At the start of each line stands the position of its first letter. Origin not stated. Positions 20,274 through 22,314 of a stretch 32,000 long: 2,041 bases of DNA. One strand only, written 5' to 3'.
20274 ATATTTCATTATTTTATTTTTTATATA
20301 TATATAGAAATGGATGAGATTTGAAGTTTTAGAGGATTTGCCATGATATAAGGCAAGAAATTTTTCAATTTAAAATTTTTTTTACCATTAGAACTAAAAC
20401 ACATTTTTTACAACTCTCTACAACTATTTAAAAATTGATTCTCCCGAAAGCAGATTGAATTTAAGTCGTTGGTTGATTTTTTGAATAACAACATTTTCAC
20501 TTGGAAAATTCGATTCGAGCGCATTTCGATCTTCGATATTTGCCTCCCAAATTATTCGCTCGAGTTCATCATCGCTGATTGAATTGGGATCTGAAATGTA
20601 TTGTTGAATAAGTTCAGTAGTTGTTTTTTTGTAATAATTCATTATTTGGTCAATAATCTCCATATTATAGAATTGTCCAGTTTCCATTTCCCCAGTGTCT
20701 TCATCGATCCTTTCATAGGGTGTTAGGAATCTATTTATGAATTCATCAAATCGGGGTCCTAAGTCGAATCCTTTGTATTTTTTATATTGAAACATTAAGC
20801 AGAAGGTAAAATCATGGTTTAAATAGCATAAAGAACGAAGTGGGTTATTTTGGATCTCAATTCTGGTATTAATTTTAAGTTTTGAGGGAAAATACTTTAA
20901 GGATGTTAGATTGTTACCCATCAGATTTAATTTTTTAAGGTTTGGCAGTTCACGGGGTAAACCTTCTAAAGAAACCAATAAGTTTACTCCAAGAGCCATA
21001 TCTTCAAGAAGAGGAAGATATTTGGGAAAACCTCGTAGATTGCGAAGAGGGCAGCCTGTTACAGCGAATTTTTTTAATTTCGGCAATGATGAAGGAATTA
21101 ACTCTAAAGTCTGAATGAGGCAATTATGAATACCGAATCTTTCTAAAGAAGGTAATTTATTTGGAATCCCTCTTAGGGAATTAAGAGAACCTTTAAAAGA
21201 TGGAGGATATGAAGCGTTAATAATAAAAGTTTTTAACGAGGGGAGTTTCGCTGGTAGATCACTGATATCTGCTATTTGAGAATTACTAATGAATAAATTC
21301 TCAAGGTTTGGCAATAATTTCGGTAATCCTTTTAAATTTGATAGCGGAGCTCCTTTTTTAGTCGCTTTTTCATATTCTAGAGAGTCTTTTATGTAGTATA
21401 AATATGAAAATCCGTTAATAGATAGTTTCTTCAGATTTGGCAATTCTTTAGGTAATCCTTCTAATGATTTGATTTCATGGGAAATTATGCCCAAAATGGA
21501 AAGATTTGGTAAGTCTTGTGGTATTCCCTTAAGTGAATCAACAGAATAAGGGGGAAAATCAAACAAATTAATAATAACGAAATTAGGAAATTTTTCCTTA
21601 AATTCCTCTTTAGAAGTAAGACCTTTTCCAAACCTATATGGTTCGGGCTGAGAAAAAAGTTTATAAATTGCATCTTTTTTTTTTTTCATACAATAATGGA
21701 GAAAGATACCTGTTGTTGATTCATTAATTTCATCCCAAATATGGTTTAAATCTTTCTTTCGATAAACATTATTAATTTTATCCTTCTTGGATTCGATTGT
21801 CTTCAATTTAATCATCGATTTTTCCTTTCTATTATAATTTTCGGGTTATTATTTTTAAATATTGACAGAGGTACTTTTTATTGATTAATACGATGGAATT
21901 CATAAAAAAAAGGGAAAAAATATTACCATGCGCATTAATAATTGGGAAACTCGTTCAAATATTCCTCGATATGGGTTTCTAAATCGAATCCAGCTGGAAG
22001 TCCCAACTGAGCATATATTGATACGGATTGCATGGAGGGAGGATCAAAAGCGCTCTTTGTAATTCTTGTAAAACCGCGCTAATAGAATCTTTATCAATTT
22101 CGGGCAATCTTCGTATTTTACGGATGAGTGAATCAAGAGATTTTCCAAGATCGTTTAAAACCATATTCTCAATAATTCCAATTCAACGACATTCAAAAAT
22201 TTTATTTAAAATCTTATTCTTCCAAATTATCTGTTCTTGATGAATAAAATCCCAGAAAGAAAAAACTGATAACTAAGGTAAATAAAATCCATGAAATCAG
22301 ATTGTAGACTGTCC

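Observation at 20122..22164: The LRR gene is bracketed by srp54 and a diverged 40-codon copy of the srp54 5' end: footprint of a ~1.8-kb insertion or recombination junction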

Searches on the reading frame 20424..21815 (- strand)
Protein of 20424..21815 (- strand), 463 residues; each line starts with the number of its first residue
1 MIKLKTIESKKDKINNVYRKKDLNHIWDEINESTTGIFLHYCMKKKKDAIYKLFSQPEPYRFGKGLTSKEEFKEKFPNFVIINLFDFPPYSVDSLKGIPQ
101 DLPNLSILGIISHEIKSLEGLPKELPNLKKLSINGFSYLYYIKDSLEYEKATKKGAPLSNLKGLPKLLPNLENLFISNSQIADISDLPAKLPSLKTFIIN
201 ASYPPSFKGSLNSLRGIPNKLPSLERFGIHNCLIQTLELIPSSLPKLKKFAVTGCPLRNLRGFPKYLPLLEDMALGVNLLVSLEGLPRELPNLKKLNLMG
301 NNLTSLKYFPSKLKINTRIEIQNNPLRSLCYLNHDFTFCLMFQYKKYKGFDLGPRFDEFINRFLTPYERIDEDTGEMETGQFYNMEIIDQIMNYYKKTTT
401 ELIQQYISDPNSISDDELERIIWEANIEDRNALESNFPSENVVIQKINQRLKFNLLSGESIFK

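Call 8: search_protein_families(library=pfam, proteins=[window:20424-21815:-], max_evalue=0.01)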
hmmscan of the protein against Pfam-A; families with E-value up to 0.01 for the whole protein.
window:20424-21815:- (463 aa): 6 families
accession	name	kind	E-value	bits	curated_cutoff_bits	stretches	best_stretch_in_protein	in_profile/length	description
PF12799.13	LRR_4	-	3.3e-14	53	27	2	169-199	1-30/44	Leucine Rich repeats (2 copies)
PF23952.1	LRR_EndoS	-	2.9e-05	24.7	27.9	1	110-198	30-112/116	Endo-beta-N-acetylglucosaminidase EndoS LRR domain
PF23622.1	LRR_At1g61320_AtMIF1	-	2.9e-05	24.1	26.9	0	96-202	134-241/384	At1g61320/AtMIF1, LRR domain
PF13855.12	LRR_8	-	3.4e-05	23.9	27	1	246-303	2-61/61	Leucine rich repeat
PF24048.1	LRR_NXF1-5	-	8.1e-05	22.7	30.5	0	73-136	50-114/142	NXF1/2/3/5 leucine-rich repeat domain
PF14580.12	LRR_9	-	0.0027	17.7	30.5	0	252-309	49-106/175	Leucine-rich repeat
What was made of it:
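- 20424..21815 (-): Inserted LRR gene (463 aa), annotated DSAG12_01517. Pfam LRR_4 and LRR_8 (call 8).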

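Call 19: find_homologous_proteins(query=window:20424-21815:-, max_evalue=0.00001)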
Query window:20424-21815:- (463 aa): 20 proteins with E <= 0.00001 among 8000 candidates.
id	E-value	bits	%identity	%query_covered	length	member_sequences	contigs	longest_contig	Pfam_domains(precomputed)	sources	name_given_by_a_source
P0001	0.0e+0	1027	100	99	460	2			PF12799.14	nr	nr:hypothetical protein [Candidatus Prometheoarchaeum syntrophicum]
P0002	9.1e-210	715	70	100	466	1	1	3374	PF12799.14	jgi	-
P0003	1.0e-191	656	68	96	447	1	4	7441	PF14580.13,PF12799.14,PF13855.13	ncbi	ncbi:MAG: leucine-rich repeat domain-containing protein [Promethearchaeota archaeon]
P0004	7.3e-147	508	55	98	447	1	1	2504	PF24048.2,PF12799.14,PF25013.1,PF13855.13,PF23952.2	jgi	-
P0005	2.0e-118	414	62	66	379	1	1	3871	PF24048.2,PF12799.14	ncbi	ncbi:MAG: leucine-rich repeat domain-containing protein [Promethearchaeota archaeon]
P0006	2.4e-111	391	60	67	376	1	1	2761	PF12799.14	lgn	-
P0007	9.0e-110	386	67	57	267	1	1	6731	PF12799.14,PF13855.13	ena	-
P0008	5.9e-91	323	50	66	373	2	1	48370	PF24048.2,PF12799.14,PF13855.13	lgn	-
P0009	2.0e-64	236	35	96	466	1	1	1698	PF14580.13,PF12799.14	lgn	-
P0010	6.8e-44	168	30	95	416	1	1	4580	PF12799.14,PF13855.13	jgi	-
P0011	1.8e-43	167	39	63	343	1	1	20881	-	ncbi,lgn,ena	-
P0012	8.7e-39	152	31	84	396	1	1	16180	PF12799.14,PF13855.13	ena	-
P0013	1.0e-36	145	36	55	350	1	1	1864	PF12799.14,PF13855.13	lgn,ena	-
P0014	1.1e-36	145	30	96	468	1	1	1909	-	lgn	-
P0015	1.4e-36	144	37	45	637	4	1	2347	PF23622.2,PF24048.2,PF23598.2,PF14580.13,PF12799.14,PF13855.13,PF23952.2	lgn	-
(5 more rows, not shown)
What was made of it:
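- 20424..21815 (-): 100% identical to a P. syntrophicum nr entry (call 19).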

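Call 20: find_encoding_contigs(protein=P0003, flank=6000, max_places=6)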
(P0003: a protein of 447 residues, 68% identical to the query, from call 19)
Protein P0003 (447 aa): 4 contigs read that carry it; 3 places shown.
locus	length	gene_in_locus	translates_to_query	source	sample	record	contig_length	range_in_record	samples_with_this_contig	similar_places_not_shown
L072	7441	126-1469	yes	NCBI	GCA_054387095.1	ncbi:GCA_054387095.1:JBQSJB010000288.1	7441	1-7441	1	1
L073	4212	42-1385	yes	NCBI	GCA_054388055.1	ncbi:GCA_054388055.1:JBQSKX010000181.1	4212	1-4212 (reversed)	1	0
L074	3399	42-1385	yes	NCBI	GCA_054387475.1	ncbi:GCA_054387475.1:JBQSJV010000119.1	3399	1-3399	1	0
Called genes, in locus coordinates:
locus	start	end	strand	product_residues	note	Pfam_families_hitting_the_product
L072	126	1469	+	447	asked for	PF14580:LRR_9 (faint), PF13855:LRR_8 (faint), PF12799:LRR_4 (weak)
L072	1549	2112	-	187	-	PF02775:TPP_enzyme_C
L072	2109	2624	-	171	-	PF02776:TPP_enzyme_N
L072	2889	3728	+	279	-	PF13240:Zn_Ribbon_1 (weak)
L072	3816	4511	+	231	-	PF01841:Transglut_core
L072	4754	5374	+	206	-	-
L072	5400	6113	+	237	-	-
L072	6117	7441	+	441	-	PF01068:DNA_ligase_A_M, PF09414:RNA_ligase (weak)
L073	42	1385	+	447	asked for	PF14580:LRR_9 (faint), PF13855:LRR_8 (faint), PF12799:LRR_4 (weak)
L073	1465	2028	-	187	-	PF02775:TPP_enzyme_C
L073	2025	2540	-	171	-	PF02776:TPP_enzyme_N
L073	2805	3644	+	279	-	PF13240:Zn_Ribbon_1 (weak)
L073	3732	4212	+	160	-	PF01841:Transglut_core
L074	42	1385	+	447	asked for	PF14580:LRR_9 (faint), PF13855:LRR_8 (faint), PF12799:LRR_4 (weak)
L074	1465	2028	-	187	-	PF02775:TPP_enzyme_C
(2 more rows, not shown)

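Call 21: find_encoding_contigs(protein=P0002, flank=6000, max_places=4)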
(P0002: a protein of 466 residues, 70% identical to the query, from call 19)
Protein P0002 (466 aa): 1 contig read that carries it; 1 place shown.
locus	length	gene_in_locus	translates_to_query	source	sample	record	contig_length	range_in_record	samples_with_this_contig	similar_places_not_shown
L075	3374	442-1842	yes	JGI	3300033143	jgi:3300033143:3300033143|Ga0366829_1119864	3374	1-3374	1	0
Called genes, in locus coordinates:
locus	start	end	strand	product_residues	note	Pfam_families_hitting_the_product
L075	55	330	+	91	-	-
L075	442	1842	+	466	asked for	PF12799:LRR_4 (weak)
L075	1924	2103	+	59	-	-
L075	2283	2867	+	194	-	PF04525:LOR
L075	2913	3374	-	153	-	?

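Call 31: find_encoding_contigs(protein=P0007, flank=6000, max_places=4)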
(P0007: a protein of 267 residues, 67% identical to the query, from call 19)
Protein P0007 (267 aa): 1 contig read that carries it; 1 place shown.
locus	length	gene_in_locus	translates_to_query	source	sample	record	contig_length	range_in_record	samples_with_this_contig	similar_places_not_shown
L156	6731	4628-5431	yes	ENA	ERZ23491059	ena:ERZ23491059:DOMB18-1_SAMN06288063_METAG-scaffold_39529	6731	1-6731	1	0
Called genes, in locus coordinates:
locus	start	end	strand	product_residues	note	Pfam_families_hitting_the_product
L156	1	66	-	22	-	?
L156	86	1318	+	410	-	PF01959:DHQS, PF26558:DHQS_2nd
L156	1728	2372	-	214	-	PF00560:LRR_1 (faint), PF13516:LRR_6 (faint), PF13855:LRR_8 (weak), PF12799:LRR_4 (weak), PF13855:LRR_8 (weak), PF12799:LRR_4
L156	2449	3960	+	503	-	PF00224:PK, PF02887:PK_C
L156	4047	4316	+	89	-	-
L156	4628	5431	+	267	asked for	PF13855:LRR_8 (faint), PF12799:LRR_4 (weak)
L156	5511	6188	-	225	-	-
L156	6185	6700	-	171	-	PF02776:TPP_enzyme_N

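Call 32: find_encoding_contigs(protein=P0005, flank=6000, max_places=4)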
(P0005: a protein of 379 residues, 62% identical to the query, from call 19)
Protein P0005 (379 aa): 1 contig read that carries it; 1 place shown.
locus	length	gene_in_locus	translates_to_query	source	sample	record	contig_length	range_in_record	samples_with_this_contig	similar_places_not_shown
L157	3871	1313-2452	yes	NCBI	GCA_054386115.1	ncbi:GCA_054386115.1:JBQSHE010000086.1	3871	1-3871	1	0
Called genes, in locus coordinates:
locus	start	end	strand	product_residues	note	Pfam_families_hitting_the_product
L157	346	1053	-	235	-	-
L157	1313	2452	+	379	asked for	PF24048:LRR_NXF1-5 (faint), PF12799:LRR_4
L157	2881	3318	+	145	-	PF08207:EFP_N, PF21485:IF5A-like_N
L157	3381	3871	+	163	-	PF01513:NAD_kinase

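Call 33: find_encoding_contigs(protein=P0006, flank=6000, max_places=4)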
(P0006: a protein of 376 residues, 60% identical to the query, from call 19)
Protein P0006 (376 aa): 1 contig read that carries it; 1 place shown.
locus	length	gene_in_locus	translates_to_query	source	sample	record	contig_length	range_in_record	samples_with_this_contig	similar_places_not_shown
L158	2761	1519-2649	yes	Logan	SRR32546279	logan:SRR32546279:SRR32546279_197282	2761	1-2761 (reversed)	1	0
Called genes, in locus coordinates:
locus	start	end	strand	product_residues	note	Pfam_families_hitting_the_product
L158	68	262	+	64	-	-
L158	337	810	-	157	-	-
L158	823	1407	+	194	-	-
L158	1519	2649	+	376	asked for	PF12799:LRR_4 (weak)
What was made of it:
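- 20424..21815 (-): Homologs at 50-70% identity lie in other contexts in L072-75 and L156-158 (calls 20, 21, 31-33).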

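Call 35: find_homologous_proteins(query=L075:55-327:+, max_evalue=0.001)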
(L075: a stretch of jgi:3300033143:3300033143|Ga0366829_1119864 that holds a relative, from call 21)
Query L075:55-327:+ (91 aa): 1 proteins with E <= 0.001 among 1 candidates.
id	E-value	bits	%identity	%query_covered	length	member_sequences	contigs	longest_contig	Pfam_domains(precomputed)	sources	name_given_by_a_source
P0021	1.3e-55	204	99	100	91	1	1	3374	-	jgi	-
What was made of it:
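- Tried and rejected: Whether MK-D1 keeps its own copy of the 91-aa gene: the word-based protein search returned only the query itself, so this is uninformative (call 35).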

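Call 42: find_encoding_contigs(protein=P0001, flank=8000, max_places=5)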
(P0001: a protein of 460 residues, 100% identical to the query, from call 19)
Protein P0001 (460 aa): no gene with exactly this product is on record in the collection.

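Call 43: find_encoding_contigs(protein=window:20424-21815:-, flank=8000, max_places=5)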
Protein window:20424-21815:- (463 aa): 1 contig read that carries it; 1 place shown.
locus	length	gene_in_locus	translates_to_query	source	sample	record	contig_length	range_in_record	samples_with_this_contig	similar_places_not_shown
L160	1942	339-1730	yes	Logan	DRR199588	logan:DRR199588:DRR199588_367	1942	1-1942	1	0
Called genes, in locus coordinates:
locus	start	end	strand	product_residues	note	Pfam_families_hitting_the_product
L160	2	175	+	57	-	?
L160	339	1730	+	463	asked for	PF12799:LRR_4 (faint)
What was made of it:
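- Tried and rejected: The 463-aa LRR ORF was found (call 43).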

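Call 55: find_related_loci(query=window:20424-21815:-, collection=viral_contigs, flank=5000)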
Query window:20424-21815:- (463 aa) in viral_contigs; peptide patterns used: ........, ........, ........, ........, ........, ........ (x = any residue, [..] = any of these).
14 stretches matched a pattern, but none encodes a relative of the query by tblastn (E <= 1e-3).
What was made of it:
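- Tried and rejected: Viral or mobile origin of the cargo: no relative of the LRR protein in viral contigs (call 55).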

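Call 56: search_protein_families(library=phrogs, proteins=[window:20424-21815:-], max_evalue=0.001)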
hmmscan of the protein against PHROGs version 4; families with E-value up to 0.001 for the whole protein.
window:20424-21815:- (463 aa): 2 families
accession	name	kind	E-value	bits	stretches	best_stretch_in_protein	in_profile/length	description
phrog_21719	-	unknown function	3.1e-08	33.5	1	213-336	74-189/554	-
phrog_2028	-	unknown function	9.5e-05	22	0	160-247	69-160/453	-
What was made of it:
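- No relative of the LRR protein was found in viral contigs, and PHROGs gave only weak hits to families of unknown function (calls 55, 56).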

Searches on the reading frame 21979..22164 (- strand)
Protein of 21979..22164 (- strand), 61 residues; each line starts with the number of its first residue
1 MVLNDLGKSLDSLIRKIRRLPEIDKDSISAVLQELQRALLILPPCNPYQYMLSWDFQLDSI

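Call 8: search_protein_families(library=pfam, proteins=[window:21979-22164:-], max_evalue=0.01)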
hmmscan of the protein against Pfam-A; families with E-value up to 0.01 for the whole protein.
window:21979-22164:- (61 aa): 1 family
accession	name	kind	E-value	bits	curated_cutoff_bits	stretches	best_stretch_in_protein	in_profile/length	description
PF02881.24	SRP54_N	-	0.00044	20.8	22.4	1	6-40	1-35/75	SRP54-type protein, helical bundle domain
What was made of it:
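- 21979..22164 (-): Stub ORF of 61 codons: native srp54 codons 1-40 plus 21 out-of-frame codons. Probably annotated DSAG12_01518. Pfam SRP54_N on residues 6-40, E = 4e-4 (call 8).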

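Call 12: find_encoding_contigs(protein=window:21979-22164:-, flank=10000, max_places=10)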
Protein window:21979-22164:- (61 aa): no gene with exactly this product is on record in the collection.
